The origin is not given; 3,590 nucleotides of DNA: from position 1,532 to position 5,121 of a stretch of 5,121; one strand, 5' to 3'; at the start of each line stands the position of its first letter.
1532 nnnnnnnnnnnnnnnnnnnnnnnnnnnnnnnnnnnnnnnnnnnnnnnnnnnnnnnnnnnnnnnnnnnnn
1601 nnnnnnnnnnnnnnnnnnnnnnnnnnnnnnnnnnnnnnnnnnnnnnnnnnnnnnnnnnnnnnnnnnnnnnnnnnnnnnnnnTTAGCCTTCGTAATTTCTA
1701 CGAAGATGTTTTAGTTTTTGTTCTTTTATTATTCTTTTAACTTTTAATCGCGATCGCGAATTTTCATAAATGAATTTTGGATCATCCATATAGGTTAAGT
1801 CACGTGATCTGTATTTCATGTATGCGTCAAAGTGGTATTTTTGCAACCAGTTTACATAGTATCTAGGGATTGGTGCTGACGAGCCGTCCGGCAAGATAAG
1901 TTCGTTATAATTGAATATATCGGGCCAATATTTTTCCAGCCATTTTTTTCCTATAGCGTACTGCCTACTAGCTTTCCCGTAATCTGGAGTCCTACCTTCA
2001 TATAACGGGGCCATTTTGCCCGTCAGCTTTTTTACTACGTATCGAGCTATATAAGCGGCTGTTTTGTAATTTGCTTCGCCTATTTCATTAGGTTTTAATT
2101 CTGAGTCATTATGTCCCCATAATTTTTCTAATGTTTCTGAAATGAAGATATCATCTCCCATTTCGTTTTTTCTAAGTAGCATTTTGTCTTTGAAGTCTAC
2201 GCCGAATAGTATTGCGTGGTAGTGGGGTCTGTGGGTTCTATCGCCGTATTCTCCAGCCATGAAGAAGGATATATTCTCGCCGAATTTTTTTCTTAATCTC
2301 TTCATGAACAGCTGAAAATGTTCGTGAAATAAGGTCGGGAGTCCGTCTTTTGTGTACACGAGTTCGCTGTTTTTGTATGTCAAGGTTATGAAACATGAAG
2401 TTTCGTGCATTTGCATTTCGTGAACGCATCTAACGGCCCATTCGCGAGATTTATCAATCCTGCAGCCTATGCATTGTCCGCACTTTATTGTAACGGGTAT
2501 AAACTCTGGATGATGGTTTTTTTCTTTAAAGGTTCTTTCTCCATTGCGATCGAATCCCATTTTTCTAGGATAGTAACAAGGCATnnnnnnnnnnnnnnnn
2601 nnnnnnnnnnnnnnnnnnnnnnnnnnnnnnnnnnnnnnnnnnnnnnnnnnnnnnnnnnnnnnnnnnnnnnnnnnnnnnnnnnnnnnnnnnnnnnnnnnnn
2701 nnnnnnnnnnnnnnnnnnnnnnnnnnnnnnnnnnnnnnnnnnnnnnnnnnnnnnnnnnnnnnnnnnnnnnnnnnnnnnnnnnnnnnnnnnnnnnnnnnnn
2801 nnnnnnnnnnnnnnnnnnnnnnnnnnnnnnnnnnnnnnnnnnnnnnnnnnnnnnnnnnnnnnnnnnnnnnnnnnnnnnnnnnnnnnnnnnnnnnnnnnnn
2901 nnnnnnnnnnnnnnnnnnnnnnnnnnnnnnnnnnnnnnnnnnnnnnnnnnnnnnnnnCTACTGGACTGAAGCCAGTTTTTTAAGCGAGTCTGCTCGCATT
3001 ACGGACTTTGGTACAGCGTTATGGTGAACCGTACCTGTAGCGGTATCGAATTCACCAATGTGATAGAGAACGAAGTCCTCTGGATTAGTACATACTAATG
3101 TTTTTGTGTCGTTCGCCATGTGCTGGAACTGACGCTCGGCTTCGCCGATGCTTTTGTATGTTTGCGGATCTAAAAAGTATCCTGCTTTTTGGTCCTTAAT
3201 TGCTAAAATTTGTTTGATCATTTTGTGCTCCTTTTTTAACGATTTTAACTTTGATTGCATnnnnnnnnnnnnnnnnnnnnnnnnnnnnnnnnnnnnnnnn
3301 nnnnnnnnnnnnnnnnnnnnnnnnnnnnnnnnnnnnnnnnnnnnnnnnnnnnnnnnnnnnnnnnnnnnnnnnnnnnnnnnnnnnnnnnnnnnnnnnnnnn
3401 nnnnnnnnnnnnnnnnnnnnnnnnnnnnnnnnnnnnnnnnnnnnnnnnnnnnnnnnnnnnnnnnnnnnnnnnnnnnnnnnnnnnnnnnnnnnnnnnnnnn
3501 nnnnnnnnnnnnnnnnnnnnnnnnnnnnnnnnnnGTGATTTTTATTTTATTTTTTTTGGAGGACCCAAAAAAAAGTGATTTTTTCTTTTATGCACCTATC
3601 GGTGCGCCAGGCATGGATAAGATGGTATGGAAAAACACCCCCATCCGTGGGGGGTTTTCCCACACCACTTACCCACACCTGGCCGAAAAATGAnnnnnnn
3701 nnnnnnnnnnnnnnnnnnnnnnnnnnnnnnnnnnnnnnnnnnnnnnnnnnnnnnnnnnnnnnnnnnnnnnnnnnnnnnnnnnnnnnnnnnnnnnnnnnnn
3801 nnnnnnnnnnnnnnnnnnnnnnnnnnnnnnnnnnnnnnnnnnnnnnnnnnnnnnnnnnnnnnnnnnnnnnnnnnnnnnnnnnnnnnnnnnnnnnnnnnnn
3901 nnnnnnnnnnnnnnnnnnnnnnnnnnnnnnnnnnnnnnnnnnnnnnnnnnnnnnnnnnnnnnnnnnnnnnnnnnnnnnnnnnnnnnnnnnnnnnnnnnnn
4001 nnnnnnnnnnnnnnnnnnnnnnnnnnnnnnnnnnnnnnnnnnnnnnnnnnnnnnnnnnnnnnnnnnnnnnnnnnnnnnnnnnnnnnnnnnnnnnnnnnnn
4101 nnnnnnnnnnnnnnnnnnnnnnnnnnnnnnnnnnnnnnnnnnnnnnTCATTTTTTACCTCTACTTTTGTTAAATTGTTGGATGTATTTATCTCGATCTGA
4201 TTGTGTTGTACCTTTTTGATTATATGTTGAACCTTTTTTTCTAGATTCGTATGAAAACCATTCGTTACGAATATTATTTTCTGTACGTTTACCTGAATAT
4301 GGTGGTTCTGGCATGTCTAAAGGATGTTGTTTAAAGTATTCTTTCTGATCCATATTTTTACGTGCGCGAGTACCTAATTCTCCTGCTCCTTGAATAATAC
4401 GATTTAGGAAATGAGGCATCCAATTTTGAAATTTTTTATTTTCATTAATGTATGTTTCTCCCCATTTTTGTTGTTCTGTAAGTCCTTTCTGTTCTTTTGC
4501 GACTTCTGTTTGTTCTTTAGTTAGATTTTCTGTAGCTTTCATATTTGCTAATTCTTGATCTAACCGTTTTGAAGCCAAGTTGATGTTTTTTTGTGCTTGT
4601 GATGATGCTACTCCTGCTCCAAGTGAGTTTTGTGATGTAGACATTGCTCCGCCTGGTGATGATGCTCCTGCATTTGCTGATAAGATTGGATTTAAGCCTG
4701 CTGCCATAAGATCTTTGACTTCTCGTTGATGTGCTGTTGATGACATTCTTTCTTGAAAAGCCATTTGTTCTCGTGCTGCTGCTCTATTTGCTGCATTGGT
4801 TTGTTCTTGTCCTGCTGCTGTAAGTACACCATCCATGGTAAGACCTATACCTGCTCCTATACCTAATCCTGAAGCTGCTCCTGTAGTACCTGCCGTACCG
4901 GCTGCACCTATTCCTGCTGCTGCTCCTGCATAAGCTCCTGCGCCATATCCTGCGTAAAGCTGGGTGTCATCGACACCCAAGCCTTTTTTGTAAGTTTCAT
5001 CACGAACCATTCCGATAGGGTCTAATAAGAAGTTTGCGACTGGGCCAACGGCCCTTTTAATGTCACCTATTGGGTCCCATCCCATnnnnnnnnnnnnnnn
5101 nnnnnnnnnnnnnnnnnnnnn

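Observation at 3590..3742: GC-rich island in the only long intergenic region forms a 78-nt rod hairpin whose mismatches all become wobble pairs on the coding/virion-sense strand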

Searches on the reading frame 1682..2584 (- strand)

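Call 10: search_protein_families(library=pfam, proteins=[window:1682-2584:-], max_evalue=0.01)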
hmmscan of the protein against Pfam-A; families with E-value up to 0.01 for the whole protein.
window:1682-2584:- (300 aa): 1 family
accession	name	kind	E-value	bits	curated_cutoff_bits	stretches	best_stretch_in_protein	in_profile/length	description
PF23343.2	REP_ORF2-G2P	-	4.2e-18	65.9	27.8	1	64-186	2-98/99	Replication-associated protein ORF2/G2P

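Call 11: search_protein_families(library=phrogs, proteins=[window:1682-2584:-], max_evalue=0.01)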
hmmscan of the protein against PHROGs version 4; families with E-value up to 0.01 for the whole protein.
window:1682-2584:- (300 aa): 2 families
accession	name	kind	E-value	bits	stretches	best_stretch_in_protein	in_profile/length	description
phrog_942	-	DNA, RNA and nucleotide metabolism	1.3e-97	329.2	1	1-299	59-356/501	replication initiation protein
phrog_29197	-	unknown function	3.9e-36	125.8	1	29-127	58-168/187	-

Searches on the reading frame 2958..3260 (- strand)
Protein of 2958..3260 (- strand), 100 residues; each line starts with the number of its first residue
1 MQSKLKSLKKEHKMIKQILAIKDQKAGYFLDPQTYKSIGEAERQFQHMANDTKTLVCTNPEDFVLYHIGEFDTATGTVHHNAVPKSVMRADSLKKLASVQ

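Call 10: search_protein_families(library=pfam, proteins=[window:2958-3260:-], max_evalue=0.01)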
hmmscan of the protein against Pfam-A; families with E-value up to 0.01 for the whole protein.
window:2958-3260:- (100 aa): 1 family
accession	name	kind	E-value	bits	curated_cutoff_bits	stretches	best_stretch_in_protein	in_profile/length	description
PF20577.3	Phage_ORF5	-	1.5e-23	82.6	27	1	19-91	2-74/75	Phage ORF5 protein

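Call 11: search_protein_families(library=phrogs, proteins=[window:2958-3260:-], max_evalue=0.01)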
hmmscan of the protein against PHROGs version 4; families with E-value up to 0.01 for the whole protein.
window:2958-3260:- (100 aa): 2 families
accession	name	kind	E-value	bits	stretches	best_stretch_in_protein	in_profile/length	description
phrog_1670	-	DNA, RNA and nucleotide metabolism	2.8e-23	82.7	1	14-96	1-83/96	DNA binding protein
phrog_35869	-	DNA, RNA and nucleotide metabolism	1.4e-06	29.3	1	17-71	42-96/130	DNA binding protein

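Call 16: find_related_loci(query=window:2958-3260:-, collection=viral_contigs, flank=3000)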
Query window:2958-3260:- (100 aa) in viral_contigs; peptide patterns used: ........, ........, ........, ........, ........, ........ (x = any residue, [..] = any of these).
8 stretches matched a pattern, but none encodes a relative of the query by tblastn (E <= 1e-3).

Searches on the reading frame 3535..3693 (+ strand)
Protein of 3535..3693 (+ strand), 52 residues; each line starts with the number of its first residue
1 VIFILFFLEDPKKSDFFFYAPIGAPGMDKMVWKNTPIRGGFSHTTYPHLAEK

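Call 10: search_protein_families(library=pfam, proteins=[window:3535-3693:+], max_evalue=0.01)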
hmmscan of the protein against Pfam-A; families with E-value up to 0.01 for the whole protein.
window:3535-3693:+ (52 aa): 0 families

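Call 11: search_protein_families(library=phrogs, proteins=[window:3535-3693:+], max_evalue=0.01)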
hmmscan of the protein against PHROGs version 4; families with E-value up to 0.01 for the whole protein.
window:3535-3693:+ (52 aa): 0 families

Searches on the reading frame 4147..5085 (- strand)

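Call 10: search_protein_families(library=pfam, proteins=[window:4147-5085:-], max_evalue=0.01)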
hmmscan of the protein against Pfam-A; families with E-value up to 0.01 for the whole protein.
window:4147-5085:- (312 aa): 0 families

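Call 11: search_protein_families(library=phrogs, proteins=[window:4147-5085:-], max_evalue=0.01)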
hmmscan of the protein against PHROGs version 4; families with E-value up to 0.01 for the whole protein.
window:4147-5085:- (312 aa): 15 families
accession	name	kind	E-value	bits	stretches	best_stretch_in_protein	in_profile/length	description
phrog_11693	-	tail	3.6e-31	110.1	1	74-218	9-173/228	pilot protein for DNA ejection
phrog_16516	-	tail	3e-24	87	1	69-205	16-147/186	minor tail protein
phrog_20617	-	tail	3.3e-24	87.2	1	90-220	11-136/200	minor tail protein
phrog_22637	-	tail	4.3e-21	76.8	1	86-192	14-125/264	pilot protein for DNA ejection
phrog_8693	-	tail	1.5e-20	75.2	1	79-208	7-136/258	pilot protein for DNA ejection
phrog_5158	-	unknown function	1.6e-20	74.9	1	92-197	63-177/322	-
phrog_27063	-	tail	3.1e-18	67.4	1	51-186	7-141/306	pilot protein for DNA ejection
phrog_8742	-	tail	5.4e-16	60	1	95-211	124-233/287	pilot protein for DNA ejection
phrog_25360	-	unknown function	5e-15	56.8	1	56-186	6-141/316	-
phrog_21483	-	unknown function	5.8e-15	56.6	1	92-158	91-159/303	-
phrog_8689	-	tail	1.1e-11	46.1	1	86-214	22-162/327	pilot protein for DNA ejection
phrog_34374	-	tail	1.3e-11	45.3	1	103-162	176-239/310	pilot protein for DNA ejection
phrog_18604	-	tail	1.7e-11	44.9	1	55-261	63-250/284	minor tail protein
phrog_23656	-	head and packaging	2e-11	44.9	1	108-167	1-60/175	virion structural protein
phrog_35928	-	tail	1.8e-08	35.3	1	102-153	72-124/172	pilot protein for DNA ejection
